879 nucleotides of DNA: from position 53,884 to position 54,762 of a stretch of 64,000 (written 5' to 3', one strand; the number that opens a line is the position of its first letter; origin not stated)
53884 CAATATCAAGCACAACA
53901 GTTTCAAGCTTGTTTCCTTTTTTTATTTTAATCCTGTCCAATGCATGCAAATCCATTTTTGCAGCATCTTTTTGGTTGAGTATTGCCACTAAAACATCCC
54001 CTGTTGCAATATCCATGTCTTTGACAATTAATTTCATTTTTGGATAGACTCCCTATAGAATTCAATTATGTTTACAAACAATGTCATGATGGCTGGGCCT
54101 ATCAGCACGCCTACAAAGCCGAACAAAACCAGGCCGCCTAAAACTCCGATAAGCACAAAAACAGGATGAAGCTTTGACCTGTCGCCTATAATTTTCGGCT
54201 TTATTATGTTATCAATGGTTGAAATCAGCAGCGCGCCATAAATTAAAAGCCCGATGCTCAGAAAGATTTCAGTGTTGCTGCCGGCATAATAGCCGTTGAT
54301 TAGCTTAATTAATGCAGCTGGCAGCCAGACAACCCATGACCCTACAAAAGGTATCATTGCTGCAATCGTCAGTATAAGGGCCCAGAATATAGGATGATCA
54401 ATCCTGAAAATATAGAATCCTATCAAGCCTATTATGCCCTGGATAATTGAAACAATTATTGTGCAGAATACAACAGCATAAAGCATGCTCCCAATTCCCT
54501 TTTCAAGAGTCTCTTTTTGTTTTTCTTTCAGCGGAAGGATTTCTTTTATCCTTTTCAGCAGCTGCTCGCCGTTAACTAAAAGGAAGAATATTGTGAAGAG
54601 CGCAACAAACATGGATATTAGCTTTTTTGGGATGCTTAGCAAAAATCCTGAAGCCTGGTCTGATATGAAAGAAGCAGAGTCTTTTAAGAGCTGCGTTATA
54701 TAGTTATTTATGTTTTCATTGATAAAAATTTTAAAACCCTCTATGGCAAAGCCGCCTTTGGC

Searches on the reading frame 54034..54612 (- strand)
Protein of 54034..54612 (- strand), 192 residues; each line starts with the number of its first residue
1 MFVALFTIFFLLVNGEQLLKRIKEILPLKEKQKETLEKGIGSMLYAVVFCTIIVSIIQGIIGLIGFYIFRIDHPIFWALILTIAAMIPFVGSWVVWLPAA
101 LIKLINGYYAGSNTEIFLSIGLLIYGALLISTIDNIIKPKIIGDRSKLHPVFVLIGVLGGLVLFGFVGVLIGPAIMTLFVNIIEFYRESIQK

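Call 44: search_protein_families(library=pfam, proteins=[window:54034-54612:-], max_evalue=0.001)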
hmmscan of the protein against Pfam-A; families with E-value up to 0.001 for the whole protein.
window:54034-54612:- (192 aa): 1 family
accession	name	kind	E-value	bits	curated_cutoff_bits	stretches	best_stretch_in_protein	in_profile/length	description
PF01594.21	AI-2E_transport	-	1.1e-36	127.1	34.3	1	2-187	148-327/327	AI-2E family transporter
